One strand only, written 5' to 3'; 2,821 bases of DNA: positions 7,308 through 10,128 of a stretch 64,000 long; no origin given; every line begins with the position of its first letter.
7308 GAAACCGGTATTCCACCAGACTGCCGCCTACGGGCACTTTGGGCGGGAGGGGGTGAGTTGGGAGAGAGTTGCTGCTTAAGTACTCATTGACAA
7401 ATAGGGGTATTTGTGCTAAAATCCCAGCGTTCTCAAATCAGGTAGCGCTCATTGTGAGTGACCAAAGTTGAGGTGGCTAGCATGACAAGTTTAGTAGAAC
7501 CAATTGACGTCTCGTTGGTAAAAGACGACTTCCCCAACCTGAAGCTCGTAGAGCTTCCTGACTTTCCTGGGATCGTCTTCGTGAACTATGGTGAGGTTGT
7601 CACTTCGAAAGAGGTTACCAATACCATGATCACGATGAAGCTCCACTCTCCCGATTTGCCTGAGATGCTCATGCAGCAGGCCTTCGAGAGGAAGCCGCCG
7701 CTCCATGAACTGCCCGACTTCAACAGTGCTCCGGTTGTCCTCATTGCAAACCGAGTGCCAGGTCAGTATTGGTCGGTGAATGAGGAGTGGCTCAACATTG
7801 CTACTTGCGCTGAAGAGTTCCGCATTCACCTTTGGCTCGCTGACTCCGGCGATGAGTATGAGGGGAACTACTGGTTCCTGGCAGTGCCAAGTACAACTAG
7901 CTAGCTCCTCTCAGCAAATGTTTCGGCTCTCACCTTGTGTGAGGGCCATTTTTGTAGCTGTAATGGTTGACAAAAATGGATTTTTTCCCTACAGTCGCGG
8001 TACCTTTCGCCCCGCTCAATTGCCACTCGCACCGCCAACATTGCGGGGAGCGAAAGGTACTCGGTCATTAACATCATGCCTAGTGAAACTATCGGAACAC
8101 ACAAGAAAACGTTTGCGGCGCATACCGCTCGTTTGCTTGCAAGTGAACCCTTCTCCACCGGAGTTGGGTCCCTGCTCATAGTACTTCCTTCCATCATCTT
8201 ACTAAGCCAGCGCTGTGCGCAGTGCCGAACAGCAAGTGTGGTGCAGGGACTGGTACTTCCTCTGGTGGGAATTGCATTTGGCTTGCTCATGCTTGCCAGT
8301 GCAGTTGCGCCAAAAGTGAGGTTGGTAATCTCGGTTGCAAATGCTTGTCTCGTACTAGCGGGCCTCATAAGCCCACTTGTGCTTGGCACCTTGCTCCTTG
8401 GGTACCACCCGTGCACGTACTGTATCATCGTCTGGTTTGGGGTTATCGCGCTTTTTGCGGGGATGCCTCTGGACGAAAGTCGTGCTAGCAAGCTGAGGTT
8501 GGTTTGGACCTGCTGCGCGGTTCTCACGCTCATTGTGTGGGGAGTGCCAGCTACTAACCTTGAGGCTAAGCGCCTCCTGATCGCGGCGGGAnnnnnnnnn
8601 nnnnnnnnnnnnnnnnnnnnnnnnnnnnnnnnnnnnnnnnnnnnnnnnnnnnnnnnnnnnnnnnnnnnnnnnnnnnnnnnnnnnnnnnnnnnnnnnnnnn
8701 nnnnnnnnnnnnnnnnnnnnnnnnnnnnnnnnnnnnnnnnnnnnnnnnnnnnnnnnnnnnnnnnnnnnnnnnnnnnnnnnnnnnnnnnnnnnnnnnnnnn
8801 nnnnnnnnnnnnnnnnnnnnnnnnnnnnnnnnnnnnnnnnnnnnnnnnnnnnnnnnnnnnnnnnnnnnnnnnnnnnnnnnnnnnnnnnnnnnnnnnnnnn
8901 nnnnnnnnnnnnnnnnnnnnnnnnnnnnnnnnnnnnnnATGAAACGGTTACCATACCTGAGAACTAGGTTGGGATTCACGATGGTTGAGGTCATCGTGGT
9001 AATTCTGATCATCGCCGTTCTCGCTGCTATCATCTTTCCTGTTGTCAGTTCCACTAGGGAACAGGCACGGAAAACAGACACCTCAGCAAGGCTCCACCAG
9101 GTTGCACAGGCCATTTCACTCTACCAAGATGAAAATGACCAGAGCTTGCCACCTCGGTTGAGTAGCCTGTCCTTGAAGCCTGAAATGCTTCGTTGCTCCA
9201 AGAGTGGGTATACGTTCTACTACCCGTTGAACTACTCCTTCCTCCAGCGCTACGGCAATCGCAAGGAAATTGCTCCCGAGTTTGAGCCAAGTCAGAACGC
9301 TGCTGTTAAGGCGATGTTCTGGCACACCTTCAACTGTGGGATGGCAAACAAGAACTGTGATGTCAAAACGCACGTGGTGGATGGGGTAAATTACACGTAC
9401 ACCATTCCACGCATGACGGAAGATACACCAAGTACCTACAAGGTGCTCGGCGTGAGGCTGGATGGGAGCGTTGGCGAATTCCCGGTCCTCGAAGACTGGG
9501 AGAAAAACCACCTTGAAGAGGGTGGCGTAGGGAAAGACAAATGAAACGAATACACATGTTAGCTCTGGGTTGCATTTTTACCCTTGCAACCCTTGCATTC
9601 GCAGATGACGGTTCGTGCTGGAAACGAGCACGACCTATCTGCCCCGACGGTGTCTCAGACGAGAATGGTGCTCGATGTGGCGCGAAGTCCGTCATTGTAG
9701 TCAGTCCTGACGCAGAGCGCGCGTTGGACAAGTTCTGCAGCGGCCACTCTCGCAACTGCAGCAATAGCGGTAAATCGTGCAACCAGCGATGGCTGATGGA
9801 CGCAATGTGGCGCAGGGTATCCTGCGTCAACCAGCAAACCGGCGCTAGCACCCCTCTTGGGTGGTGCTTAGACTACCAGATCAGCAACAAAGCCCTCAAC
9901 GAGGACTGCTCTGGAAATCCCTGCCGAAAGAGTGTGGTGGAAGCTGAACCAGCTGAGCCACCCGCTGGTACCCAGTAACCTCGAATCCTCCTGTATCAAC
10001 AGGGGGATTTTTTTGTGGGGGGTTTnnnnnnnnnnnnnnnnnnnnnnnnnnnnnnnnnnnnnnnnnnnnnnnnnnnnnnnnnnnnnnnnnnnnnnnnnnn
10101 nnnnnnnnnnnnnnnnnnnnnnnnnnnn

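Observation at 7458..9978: Thiol-oxidation / pilin gene cluster: VKOR-like oxidase with Trx-like domain, disulfide-containing type IV pilin, Cys-rich secreted protein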

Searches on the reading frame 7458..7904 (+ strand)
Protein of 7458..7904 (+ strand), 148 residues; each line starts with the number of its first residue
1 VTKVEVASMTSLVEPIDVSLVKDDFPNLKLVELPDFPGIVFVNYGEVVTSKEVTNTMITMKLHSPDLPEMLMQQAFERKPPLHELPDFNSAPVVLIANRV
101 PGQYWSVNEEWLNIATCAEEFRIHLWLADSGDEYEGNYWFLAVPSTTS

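Call 3: search_protein_families(library=pfam, proteins=[window:7458-7904:+], max_evalue=1)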
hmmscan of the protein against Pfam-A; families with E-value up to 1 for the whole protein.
window:7458-7904:+ (148 aa): 0 families

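Call 4: search_protein_families(library=ncbifam, proteins=[window:7458-7904:+], max_evalue=1)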
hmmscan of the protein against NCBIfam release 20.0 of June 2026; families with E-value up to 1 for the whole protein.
window:7458-7904:+ (148 aa): 0 families

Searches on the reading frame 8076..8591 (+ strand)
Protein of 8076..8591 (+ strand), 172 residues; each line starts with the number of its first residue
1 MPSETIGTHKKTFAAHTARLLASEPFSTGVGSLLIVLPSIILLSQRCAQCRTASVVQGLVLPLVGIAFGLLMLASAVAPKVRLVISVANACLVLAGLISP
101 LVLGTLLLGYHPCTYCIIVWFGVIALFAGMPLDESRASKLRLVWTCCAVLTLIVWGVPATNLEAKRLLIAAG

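Call 51: find_homologous_proteins(query=A5, max_evalue=10)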
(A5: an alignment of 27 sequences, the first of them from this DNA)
Query A5 (27 sequences) (172 aa, profile of the alignment): 4 proteins with E <= 10 among 8000 candidates.
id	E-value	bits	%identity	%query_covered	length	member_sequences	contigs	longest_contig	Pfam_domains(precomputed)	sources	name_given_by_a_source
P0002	5.9e-35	138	69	100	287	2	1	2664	-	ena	-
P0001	6.7e-35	138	100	100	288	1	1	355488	-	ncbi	-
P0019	2.3e-32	130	28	37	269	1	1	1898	-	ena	-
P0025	5.2e-32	129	26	53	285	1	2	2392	-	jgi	jgi:hypothetical protein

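Call 108: search_solved_structures(query=A5, max_evalue=10, show_alignments=2)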
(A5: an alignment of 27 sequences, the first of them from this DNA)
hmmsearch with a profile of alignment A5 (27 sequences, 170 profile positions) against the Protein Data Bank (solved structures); distinct sequences matched with E-value up to 10: 1.
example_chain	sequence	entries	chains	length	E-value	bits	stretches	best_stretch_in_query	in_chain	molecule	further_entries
7eeb_J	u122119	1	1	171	0.81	12.5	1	43-80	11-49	Transmembrane protein 249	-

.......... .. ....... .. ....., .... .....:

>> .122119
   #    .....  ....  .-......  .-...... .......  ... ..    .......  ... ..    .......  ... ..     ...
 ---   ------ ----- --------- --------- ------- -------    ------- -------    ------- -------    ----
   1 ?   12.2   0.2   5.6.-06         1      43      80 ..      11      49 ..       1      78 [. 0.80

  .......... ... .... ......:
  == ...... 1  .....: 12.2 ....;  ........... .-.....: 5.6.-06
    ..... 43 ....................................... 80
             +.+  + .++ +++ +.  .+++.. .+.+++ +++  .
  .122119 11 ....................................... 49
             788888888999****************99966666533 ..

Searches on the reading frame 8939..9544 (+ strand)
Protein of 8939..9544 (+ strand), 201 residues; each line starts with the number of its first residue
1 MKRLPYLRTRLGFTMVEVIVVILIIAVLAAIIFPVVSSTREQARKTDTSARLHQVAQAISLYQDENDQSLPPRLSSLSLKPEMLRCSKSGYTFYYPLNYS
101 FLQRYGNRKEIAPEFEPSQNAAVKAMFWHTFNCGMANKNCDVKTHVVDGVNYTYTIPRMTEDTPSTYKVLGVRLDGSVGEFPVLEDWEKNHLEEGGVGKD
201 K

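Call 3: search_protein_families(library=pfam, proteins=[window:8939-9544:+], max_evalue=1)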
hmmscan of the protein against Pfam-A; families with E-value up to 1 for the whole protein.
window:8939-9544:+ (201 aa): 7 families
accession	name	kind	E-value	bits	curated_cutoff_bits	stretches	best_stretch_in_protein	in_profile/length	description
PF07963.17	N_methyl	-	2.9e-05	23.9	21.2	1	9-33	3-27/27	Prokaryotic N-terminal methylation motif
PF23923.1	DUF7262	-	0.1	13.5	27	1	8-50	2-44/132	Family of unknown function (DUF7262)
PF07790.16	Pilin_N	-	0.11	13.9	25.2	1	18-57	13-51/78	Archaeal Type IV pilin, N-terminal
PF16191.10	E1_4HB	-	0.12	12.8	25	1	44-71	25-51/70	Ubiquitin-activating enzyme E1 four-helix bundle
PF04932.20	Wzy_C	-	0.12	12.6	31.7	1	7-64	34-97/149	O-Antigen ligase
PF23445.2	SNRNP200_wHTH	-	0.13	12.9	27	1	128-174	9-54/82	Winged Helix-turn-helix domain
PF14221.11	DUF4330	-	0.14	12.7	27.6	1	15-49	16-49/167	Domain of unknown function (DUF4330)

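Call 4: search_protein_families(library=ncbifam, proteins=[window:8939-9544:+], max_evalue=1)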
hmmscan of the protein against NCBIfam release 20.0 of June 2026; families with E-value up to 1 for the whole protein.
window:8939-9544:+ (201 aa): 22 families
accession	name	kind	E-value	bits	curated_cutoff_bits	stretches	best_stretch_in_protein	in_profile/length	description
TIGR01710.1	typeII_sec_gspG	equivalog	7.7e-11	42.2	88.85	1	12-68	2-58/134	type II secretion system major pseudopilin GspG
NF040999.1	pilin_ComGC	equivalog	4.6e-09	36.3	75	1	12-68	3-59/84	competence type IV pilus major pilin ComGC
TIGR01708.2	typeII_sec_gspH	equivalog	5e-06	26.6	80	1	12-66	3-54/169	type II secretion system minor pseudopilin GspH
TIGR02532.1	IV_pilin_GFxxxE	domain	1.5e-05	24.7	16.3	1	11-32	2-23/24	prepilin-type N-terminal cleavage/methylation domain-containing protein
NF041013.1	T4P_ComGE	equivalog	1.6e-05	24.9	49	1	12-67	5-61/83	competence type IV pilus minor pilin ComGE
NF007862.0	PRK10574.1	equivalog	3e-05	24.2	138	1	10-61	4-55/145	prepilin peptidase-dependent pilin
TIGR02596.1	TIGR02596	subfamily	7e-05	23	70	1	13-66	1-55/196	Verru_Chthon cassette protein D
NF041775.1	typeIV_PilA_Myxo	equivalog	0.00059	19.9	400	1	11-56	11-56/214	type IV pilin protein PilA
NF047828.1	T3SSXpsI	equivalog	0.0019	18.2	150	1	12-69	3-59/132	type II secretion system protein XpsI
NF038303.1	EPS_HpsB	equivalog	0.0026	17.8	150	1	11-50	3-45/211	hormogonium polysaccharide secretion pseudopilin HpsB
TIGR02599.1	TIGR02599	subfamily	0.0042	16.4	256.5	1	12-57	1-46/361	Verru_Chthon cassette protein C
NF040982.1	ComGD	equivalog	0.0048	17.3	70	1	12-49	3-40/139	competence type IV pilus minor pilin ComGD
TIGR01711.1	gspJ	equivalog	0.0072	16.1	64.85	1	12-66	2-57/192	type II secretion system minor pseudopilin GspJ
NF041002.1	pilin_ComGF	equivalog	0.0074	16.5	80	1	12-47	3-38/139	competence type IV pilus minor pilin ComGF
NF007800.0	PRK10506.1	equivalog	0.0099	15.7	158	1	8-52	6-50/163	prepilin peptidase-dependent protein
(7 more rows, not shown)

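Call 17: list_cluster_members(proteins=[P0001, P0002, window:8939-9544:+, window:9541-9978:+, window:7458-7904:+])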
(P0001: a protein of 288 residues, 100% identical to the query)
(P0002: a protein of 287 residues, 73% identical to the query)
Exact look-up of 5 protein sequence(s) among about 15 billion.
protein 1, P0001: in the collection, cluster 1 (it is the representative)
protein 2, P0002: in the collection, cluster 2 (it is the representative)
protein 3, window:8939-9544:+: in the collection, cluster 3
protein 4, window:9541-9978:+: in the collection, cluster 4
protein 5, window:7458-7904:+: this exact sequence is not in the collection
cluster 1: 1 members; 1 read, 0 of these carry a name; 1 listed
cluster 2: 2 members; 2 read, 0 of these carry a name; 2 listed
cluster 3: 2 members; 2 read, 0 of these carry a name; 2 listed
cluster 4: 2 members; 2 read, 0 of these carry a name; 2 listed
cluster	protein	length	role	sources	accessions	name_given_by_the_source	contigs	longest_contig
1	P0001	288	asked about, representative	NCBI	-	-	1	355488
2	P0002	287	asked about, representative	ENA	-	-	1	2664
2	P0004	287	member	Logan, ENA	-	-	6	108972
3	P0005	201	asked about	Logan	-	-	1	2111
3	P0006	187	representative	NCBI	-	-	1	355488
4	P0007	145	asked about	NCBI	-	-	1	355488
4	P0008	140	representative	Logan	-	-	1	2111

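Call 69: search_solved_structures(query=A7, max_evalue=1)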
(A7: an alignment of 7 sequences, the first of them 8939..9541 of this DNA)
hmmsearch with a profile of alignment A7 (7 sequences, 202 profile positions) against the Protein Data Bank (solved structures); distinct sequences matched with E-value up to 1: 24.
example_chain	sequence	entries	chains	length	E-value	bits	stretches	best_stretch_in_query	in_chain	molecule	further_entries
9egp_A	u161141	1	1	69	1.1e-13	54.7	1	2-65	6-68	Geopilin domain 1 protein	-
7tgg_A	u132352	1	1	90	1.4e-11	47.8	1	2-66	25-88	Geopilin domain 1 protein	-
8pfb_G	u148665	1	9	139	1.1e-09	41.6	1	7-71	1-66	Type IV pilin PilE1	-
2m7g_A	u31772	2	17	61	1.5e-09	41.1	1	7-66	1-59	Geopilin domain 1 protein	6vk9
6xxd_A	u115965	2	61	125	4.8e-09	39.5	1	7-66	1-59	PilA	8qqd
5wda_A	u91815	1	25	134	1.8e-08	37.7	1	7-86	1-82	General secretion pathway protein G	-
8tj2_C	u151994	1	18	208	7.3e-07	32.4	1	7-61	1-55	Type IV major pilin protein PilA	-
9laa_A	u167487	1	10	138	0.00037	23.5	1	2-28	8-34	Type IV pilin protein PilA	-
8p3b_A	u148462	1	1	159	0.00052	23.1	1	7-45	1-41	Fimbrial protein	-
9lab_B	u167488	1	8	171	0.00098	22.2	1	1-28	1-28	MSHA major pilin subunit MshA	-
1ay2_A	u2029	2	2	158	0.0013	21.8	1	7-45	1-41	TYPE 4 PILIN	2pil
2hi2_A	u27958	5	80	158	0.0015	21.5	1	7-45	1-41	Fimbrial protein | PilA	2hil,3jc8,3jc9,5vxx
5kua_A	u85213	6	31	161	0.0042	20.1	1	7-44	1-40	pilin | Neisseria meningitidis PilE variant SB-GATDH | Neisseria meningitidis PilE, SB-DATDH variant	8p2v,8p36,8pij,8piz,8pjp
3sok_A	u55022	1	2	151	0.0064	19.5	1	7-39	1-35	Fimbrial protein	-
8tum_e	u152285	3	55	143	0.0065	19.5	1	7-31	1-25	Type IV major pilin protein PilA | Pilin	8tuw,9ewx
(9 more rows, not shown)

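Call 70: search_protein_families(library=ncbifam, alignment_id=A7, max_evalue=0.1)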
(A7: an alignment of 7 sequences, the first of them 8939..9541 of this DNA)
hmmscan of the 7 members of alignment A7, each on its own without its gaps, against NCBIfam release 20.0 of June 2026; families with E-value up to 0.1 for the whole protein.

A. member 1, window:8939-9541:+ (201 aa): 19 families
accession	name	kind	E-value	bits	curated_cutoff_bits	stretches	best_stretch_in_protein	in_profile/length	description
TIGR01710.1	typeII_sec_gspG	equivalog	7.7e-11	42.2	88.85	1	12-68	2-58/134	type II secretion system major pseudopilin GspG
NF040999.1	pilin_ComGC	equivalog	4.6e-09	36.3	75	1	12-68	3-59/84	competence type IV pilus major pilin ComGC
TIGR01708.2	typeII_sec_gspH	equivalog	5e-06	26.6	80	1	12-66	3-54/169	type II secretion system minor pseudopilin GspH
TIGR02532.1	IV_pilin_GFxxxE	domain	1.5e-05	24.7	16.3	1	11-32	2-23/24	prepilin-type N-terminal cleavage/methylation domain-containing protein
NF041013.1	T4P_ComGE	equivalog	1.6e-05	24.9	49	1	12-67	5-61/83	competence type IV pilus minor pilin ComGE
NF007862.0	PRK10574.1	equivalog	3e-05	24.2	138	1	10-61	4-55/145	prepilin peptidase-dependent pilin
TIGR02596.1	TIGR02596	subfamily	7e-05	23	70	1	13-66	1-55/196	Verru_Chthon cassette protein D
NF041775.1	typeIV_PilA_Myxo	equivalog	0.00059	19.9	400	1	11-56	11-56/214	type IV pilin protein PilA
NF047828.1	T3SSXpsI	equivalog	0.0019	18.2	150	1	12-69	3-59/132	type II secretion system protein XpsI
NF038303.1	EPS_HpsB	equivalog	0.0026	17.8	150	1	11-50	3-45/211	hormogonium polysaccharide secretion pseudopilin HpsB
TIGR02599.1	TIGR02599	subfamily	0.0042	16.4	256.5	1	12-57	1-46/361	Verru_Chthon cassette protein C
NF040982.1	ComGD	equivalog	0.0048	17.3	70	1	12-49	3-40/139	competence type IV pilus minor pilin ComGD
TIGR01711.1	gspJ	equivalog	0.0072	16.1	64.85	1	12-66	2-57/192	type II secretion system minor pseudopilin GspJ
NF041002.1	pilin_ComGF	equivalog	0.0074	16.5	80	1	12-47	3-38/139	competence type IV pilus minor pilin ComGF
NF007800.0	PRK10506.1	equivalog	0.0099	15.7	158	1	8-52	6-50/163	prepilin peptidase-dependent protein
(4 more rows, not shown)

B. families by the number of members that match (of 7 scanned): 23 families
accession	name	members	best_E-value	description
TIGR01710.1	typeII_sec_gspG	6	7.7e-11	type II secretion system major pseudopilin GspG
NF040999.1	pilin_ComGC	6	4.6e-09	competence type IV pilus major pilin ComGC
TIGR02532.1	IV_pilin_GFxxxE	6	4.4e-07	prepilin-type N-terminal cleavage/methylation domain-containing protein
NF041775.1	typeIV_PilA_Myxo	6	1.6e-06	type IV pilin protein PilA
TIGR01708.2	typeII_sec_gspH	6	2.3e-06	type II secretion system minor pseudopilin GspH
NF041013.1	T4P_ComGE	6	1.6e-05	competence type IV pilus minor pilin ComGE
NF007862.0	PRK10574.1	5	7.2e-07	prepilin peptidase-dependent pilin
TIGR02596.1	TIGR02596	5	7.6e-06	Verru_Chthon cassette protein D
NF040982.1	ComGD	5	0.00048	competence type IV pilus minor pilin ComGD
TIGR01711.1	gspJ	4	2.5e-05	type II secretion system minor pseudopilin GspJ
TIGR02599.1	TIGR02599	4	6.9e-05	Verru_Chthon cassette protein C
NF041002.1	pilin_ComGF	4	0.0048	competence type IV pilus minor pilin ComGF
NF007800.0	PRK10506.1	3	0.0053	prepilin peptidase-dependent protein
NF047828.1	T3SSXpsI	2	0.0019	type II secretion system protein XpsI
NF038303.1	EPS_HpsB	1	0.0026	hormogonium polysaccharide secretion pseudopilin HpsB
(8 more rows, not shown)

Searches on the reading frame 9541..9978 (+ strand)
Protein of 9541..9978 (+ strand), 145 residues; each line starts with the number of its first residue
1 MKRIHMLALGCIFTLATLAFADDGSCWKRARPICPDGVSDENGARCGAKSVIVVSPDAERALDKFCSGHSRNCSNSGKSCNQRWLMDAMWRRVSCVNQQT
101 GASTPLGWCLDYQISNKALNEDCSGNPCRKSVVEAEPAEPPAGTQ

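Call 3: search_protein_families(library=pfam, proteins=[window:9541-9978:+], max_evalue=1)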
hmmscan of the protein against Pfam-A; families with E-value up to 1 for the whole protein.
window:9541-9978:+ (145 aa): 0 families

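Call 4: search_protein_families(library=ncbifam, proteins=[window:9541-9978:+], max_evalue=1)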
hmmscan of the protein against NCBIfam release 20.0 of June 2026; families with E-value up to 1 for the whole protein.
window:9541-9978:+ (145 aa): 1 family
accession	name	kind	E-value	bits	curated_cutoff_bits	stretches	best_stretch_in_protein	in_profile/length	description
NF041599.1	reg_PtrA_PA2808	domain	0.051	13.5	31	1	1-25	1-25/46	co-regulatory protein PtrA N-terminal domain-containing protein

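Call 68: search_solved_structures(query=A8, max_evalue=10)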
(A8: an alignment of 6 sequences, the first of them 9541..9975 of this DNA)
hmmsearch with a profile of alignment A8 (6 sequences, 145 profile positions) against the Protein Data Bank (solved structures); distinct sequences matched with E-value up to 10: 0.

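Call 97: find_related_loci(query=A10, collection=metagenome_contigs, flank=4000)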
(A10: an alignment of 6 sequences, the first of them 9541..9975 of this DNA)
Query A10 (145 aa) in metagenome_contigs; peptide patterns used: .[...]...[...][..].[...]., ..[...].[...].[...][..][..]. (x = any residue, [..] = any of these).
242 stretches matched a pattern; 1 encode a relative of the query (tblastn E <= 1e-3); 1 distinct loci.
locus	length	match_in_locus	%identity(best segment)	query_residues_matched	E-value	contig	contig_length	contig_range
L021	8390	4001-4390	49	6-132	1e-37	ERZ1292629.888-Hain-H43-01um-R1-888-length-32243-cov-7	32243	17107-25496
